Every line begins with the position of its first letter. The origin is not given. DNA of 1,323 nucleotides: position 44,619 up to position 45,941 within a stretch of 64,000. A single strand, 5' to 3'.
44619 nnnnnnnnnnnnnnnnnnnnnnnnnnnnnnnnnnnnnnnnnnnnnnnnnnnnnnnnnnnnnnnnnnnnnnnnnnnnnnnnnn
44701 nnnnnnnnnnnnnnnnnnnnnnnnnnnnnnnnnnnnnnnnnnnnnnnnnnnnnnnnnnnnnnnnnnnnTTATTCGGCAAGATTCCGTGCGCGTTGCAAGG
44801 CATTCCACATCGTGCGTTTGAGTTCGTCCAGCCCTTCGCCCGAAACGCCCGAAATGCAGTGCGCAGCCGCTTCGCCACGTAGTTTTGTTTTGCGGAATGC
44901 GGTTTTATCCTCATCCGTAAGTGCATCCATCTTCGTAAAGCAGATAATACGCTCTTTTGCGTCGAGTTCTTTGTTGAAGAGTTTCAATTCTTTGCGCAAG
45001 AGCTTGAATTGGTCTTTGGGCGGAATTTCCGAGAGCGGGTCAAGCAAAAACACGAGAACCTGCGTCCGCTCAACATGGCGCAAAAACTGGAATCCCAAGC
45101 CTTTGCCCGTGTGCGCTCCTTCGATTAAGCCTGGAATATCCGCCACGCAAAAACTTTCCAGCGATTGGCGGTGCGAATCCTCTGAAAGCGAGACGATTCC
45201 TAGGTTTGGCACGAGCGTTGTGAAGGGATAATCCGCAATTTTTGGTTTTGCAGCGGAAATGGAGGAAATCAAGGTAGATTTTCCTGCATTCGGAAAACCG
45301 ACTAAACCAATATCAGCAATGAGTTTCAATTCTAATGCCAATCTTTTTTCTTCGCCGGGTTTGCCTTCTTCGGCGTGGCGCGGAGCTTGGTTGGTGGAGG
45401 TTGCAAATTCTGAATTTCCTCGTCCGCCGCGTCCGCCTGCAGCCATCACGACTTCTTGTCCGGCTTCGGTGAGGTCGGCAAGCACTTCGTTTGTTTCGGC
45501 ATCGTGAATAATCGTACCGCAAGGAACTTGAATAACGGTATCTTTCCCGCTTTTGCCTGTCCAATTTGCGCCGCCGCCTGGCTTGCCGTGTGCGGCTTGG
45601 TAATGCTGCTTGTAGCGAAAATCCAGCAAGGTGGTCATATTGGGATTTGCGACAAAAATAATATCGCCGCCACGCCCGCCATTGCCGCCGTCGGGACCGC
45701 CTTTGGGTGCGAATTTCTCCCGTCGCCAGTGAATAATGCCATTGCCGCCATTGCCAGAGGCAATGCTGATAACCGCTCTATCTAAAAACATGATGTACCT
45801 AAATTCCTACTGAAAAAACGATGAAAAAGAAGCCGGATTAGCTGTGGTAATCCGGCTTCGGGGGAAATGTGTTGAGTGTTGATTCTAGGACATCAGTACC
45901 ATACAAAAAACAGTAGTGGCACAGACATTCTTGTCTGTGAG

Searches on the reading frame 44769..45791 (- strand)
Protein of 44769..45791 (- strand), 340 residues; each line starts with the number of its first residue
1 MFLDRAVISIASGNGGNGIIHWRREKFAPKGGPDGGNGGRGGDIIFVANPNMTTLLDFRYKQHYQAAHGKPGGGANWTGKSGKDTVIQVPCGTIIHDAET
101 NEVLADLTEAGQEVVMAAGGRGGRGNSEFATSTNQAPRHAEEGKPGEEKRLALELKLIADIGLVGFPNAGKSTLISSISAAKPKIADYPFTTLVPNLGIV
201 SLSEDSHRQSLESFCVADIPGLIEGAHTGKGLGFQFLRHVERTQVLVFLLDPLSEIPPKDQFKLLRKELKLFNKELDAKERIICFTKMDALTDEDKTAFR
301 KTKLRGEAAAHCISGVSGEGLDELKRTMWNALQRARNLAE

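Call 19: find_encoding_contigs(protein=window:44769-45791:-, flank=2000, max_places=4)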
Protein window:44769-45791:- (340 aa): 1 contig read that carries it; 1 place shown.
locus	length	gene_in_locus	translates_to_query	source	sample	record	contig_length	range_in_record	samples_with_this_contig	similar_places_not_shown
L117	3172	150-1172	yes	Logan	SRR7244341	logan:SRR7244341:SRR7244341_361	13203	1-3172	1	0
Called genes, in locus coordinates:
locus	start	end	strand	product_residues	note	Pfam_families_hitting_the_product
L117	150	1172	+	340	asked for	PF01018:GTP1_OBG, PF01926:MMR_HSR1, PF02421:FeoB_N (weak)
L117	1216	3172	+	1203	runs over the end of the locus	PF23748:Beta-prop_LRRK2 (faint), PF07494:Reg_prop (faint), PF08450:SGL (faint), PF07495:Y_Y_Y, PF00512:HisKA, PF02518:HATPase_c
